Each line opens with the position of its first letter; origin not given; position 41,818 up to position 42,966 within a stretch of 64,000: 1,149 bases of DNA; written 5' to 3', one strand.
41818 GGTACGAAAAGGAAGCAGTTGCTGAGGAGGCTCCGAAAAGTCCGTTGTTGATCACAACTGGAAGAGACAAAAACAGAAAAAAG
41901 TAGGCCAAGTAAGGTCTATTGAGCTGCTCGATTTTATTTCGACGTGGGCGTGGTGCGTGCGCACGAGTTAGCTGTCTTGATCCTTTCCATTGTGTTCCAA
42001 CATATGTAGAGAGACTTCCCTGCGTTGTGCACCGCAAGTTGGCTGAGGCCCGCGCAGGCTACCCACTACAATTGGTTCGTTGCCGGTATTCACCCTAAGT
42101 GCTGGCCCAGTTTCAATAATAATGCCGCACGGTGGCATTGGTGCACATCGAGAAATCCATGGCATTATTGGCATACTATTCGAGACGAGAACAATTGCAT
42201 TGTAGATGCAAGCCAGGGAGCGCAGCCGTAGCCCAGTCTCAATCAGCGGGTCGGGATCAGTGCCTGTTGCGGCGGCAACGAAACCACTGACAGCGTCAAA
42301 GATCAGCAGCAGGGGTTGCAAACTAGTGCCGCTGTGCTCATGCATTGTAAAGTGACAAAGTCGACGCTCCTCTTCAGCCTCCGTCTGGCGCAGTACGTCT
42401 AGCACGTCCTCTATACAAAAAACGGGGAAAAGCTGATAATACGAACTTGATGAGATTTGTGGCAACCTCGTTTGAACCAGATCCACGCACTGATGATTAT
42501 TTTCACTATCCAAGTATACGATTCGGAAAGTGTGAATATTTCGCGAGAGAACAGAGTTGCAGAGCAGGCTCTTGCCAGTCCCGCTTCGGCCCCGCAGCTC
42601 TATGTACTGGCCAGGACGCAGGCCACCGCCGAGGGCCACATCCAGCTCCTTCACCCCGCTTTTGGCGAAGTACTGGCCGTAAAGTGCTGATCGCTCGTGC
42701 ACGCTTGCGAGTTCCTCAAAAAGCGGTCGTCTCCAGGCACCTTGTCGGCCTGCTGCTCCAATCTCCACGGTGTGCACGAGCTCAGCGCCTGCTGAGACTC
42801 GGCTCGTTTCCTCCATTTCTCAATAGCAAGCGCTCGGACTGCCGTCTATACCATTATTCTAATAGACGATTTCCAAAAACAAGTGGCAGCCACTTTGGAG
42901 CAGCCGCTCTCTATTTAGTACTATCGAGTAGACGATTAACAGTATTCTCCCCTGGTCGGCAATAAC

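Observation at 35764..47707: Three near-identical copies of a 1.36 kb element with TIR-like ends within 12 kb, consistent with a recently active transposon family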

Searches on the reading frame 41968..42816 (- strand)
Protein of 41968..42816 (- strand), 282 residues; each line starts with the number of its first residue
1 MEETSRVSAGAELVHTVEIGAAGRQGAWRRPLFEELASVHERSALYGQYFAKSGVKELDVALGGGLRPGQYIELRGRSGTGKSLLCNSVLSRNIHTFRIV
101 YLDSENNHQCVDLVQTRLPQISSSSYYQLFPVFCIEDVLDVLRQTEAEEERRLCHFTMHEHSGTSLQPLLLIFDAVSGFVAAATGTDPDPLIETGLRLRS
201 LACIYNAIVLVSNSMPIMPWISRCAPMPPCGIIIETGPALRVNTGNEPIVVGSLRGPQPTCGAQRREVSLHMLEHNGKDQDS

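Call 8: search_protein_families(library=pfam, proteins=[window:41968-42816:-], max_evalue=0.1)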
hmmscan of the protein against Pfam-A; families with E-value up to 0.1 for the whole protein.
window:41968-42816:- (282 aa): 5 families
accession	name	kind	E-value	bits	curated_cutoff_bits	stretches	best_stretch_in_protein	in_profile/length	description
PF06745.19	ATPase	-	2e-05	24.5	26.6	1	52-94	2-44/231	KaiC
PF00005.33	ABC_tran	-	0.0088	17.1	25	1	66-103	8-45/137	ABC transporter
PF13191.12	AAA_16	-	0.024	15.6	32.6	1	67-149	21-113/167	AAA ATPase domain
PF13401.12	AAA_22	-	0.036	14.8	27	1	73-106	9-45/130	AAA domain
PF08423.17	Rad51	-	0.046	13.4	22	1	53-89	10-46/244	Rad51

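Call 12: list_cluster_members(proteins=[window:41968-42816:-, window:50575-51642:-, window:53440-55113:+, window:61117-63879:+, window:10489-11781:+, window:32112-35351:-, window:46783-47700:-, window:46366-46803:+])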
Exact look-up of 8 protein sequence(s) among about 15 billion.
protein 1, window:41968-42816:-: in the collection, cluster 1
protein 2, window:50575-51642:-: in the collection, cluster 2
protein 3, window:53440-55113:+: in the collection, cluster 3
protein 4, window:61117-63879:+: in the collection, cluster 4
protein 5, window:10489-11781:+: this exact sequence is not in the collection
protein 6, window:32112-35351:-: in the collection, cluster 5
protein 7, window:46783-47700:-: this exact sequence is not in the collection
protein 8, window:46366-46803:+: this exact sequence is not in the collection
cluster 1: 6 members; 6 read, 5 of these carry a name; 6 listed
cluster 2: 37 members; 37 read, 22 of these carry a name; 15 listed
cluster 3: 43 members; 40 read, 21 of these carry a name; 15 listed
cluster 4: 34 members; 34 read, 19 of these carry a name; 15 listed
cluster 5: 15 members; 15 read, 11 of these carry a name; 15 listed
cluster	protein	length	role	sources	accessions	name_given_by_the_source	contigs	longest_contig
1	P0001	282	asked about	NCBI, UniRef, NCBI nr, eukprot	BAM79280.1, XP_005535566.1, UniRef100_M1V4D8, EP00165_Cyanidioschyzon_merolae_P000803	hypothetical protein CYME_CME051C [Cyanidioschyzon merolae strain 10D] | Uncharacterized protein n=1 Tax=Cyanidioschyzon merolae (strain NIES-3377 / 10D) ... | XP_005535566.1 hypothetical protein CYME_CME051C [Cyanidioschyzon merolae strain 10D]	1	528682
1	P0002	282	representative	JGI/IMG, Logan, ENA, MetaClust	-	hypothetical protein | \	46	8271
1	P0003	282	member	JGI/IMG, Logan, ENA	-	hypothetical protein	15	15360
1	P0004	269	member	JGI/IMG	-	hypothetical protein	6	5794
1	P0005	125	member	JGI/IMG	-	hypothetical protein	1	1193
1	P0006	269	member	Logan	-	-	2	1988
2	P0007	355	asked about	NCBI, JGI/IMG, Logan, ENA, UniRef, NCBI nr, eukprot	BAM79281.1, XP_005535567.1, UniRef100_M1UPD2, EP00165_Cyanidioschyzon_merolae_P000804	hypothetical protein CYME_CME052C [Cyanidioschyzon merolae strain 10D] | Chalcone isomerase domain-containing protein n=1 Tax=Cyanidioschyzon merolae (strain ... | XP_005535567.1 hypothetical protein CYME_CME052C [Cyanidioschyzon merolae strain 10D]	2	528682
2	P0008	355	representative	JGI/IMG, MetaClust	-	hypothetical protein | \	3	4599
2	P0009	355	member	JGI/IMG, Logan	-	hypothetical protein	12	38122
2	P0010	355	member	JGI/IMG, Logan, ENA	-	hypothetical protein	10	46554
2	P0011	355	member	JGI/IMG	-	hypothetical protein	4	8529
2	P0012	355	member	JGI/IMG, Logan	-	hypothetical protein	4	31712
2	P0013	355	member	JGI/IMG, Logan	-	hypothetical protein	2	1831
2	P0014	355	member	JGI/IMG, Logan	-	hypothetical protein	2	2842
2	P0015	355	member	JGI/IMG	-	hypothetical protein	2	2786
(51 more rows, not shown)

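Call 30: find_encoding_contigs(protein=P0003, flank=10000, max_places=8)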
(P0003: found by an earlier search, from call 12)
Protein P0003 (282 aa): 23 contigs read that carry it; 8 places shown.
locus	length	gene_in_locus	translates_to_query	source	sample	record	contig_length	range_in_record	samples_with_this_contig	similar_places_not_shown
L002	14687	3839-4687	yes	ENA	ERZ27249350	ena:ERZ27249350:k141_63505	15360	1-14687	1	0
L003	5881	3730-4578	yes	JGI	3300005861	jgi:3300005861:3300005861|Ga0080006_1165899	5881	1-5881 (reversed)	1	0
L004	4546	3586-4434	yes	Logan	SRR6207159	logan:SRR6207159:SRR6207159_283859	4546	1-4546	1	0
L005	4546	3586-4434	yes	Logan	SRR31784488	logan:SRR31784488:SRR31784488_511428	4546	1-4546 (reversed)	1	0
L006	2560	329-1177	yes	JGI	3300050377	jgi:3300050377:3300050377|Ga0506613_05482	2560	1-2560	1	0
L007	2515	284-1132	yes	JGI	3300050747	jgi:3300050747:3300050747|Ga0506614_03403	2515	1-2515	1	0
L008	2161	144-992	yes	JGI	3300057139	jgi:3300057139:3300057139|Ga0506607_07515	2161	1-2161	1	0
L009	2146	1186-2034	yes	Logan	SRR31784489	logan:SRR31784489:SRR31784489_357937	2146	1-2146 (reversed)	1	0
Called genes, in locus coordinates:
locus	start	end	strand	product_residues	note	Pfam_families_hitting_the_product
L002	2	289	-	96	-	?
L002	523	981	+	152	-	-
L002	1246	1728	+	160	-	-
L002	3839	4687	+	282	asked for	PF06745:ATPase (faint)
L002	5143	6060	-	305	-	-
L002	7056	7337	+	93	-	-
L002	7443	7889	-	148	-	-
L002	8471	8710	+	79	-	-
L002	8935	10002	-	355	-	PF16035:Chalcone_2 (weak)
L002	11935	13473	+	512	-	PF01546:Peptidase_M20, PF07687:M20_dimer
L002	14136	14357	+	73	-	PF03159:XRN_N (weak)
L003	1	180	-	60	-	?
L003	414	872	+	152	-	-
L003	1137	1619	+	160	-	-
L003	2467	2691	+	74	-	-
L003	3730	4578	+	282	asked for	PF06745:ATPase (faint)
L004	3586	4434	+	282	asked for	PF06745:ATPase (faint)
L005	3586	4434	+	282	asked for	PF06745:ATPase (faint)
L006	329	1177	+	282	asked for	PF06745:ATPase (faint)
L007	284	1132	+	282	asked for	PF06745:ATPase (faint)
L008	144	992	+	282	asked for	PF06745:ATPase (faint)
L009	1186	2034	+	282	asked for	PF06745:ATPase (faint)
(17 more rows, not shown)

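Call 33: find_encoding_contigs(protein=P0010, flank=10000, max_places=8)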
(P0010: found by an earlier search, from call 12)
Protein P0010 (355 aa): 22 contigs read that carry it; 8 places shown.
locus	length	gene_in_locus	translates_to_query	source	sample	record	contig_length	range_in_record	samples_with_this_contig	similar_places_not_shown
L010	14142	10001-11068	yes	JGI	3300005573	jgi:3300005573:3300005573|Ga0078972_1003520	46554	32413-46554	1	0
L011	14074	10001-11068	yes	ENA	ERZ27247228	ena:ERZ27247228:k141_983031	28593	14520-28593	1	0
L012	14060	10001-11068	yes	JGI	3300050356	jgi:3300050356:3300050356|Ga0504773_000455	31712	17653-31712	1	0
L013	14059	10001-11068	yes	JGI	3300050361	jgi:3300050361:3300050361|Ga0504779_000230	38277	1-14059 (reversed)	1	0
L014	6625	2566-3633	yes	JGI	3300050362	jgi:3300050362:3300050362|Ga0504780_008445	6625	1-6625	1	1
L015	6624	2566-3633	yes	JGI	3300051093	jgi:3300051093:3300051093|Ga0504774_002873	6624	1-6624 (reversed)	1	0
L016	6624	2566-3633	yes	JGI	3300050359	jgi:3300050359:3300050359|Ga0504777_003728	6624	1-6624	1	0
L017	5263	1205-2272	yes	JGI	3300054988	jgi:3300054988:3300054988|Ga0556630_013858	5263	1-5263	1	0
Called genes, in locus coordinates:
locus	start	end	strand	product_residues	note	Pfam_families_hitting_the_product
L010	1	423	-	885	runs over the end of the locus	PF06480:FtsH_ext, PF00004:AAA, PF17862:AAA_lid_3, PF01434:Peptidase_M41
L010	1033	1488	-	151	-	-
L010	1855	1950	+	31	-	-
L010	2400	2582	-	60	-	-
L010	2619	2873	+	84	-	-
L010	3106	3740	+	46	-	-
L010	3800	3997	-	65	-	-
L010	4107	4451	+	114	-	PF08069:Ribosomal_S13_N, PF00312:Ribosomal_S15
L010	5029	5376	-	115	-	-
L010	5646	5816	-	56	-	-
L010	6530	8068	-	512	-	PF04389:Peptidase_M28 (weak), PF01546:Peptidase_M20, PF07687:M20_dimer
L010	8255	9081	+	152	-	-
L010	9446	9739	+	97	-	-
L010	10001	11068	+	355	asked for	PF16035:Chalcone_2 (weak)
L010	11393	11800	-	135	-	-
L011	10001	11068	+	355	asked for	PF16035:Chalcone_2 (weak)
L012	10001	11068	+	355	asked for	PF16035:Chalcone_2 (weak)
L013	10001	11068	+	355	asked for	PF16035:Chalcone_2 (weak)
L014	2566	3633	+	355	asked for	PF16035:Chalcone_2 (weak)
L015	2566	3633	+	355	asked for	PF16035:Chalcone_2 (weak)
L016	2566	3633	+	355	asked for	PF16035:Chalcone_2 (weak)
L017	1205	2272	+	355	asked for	PF16035:Chalcone_2 (weak)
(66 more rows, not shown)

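Call 34: find_encoding_contigs(protein=P0009, flank=10000, max_places=8)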
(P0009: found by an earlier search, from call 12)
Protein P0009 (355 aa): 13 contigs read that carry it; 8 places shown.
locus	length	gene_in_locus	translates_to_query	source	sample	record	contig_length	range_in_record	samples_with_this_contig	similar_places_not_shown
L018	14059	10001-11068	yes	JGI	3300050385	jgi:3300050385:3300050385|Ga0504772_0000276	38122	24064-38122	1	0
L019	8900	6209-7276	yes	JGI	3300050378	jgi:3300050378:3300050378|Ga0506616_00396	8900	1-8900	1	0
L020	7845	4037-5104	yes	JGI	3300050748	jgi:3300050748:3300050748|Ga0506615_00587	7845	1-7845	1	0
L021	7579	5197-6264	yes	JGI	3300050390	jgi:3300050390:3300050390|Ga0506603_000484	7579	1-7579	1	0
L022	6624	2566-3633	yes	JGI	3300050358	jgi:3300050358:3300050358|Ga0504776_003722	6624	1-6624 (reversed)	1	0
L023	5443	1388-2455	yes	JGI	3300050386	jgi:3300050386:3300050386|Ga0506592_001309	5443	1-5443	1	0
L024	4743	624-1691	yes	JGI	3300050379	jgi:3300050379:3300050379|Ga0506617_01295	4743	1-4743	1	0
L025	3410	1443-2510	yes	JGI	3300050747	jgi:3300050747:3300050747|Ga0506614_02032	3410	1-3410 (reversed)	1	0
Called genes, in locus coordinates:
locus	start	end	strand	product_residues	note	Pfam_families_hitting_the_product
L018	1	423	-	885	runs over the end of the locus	PF06480:FtsH_ext, PF00004:AAA, PF17862:AAA_lid_3, PF01434:Peptidase_M41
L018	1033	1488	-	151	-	-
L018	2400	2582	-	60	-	-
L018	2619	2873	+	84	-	-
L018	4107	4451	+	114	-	PF08069:Ribosomal_S13_N, PF00312:Ribosomal_S15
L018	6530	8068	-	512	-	PF04389:Peptidase_M28 (weak), PF01546:Peptidase_M20, PF07687:M20_dimer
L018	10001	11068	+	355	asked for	PF16035:Chalcone_2 (weak)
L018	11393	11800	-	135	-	-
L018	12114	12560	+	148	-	-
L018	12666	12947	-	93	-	-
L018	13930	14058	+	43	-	?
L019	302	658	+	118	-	PF08069:Ribosomal_S13_N, PF00312:Ribosomal_S15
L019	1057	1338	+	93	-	-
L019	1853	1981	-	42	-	-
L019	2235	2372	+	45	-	-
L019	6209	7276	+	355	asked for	PF16035:Chalcone_2 (weak)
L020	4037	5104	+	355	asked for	PF16035:Chalcone_2 (weak)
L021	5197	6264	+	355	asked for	PF16035:Chalcone_2 (weak)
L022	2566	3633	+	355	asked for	PF16035:Chalcone_2 (weak)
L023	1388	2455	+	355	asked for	PF16035:Chalcone_2 (weak)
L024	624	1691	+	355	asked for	PF16035:Chalcone_2 (weak)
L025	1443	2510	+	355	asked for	PF16035:Chalcone_2 (weak)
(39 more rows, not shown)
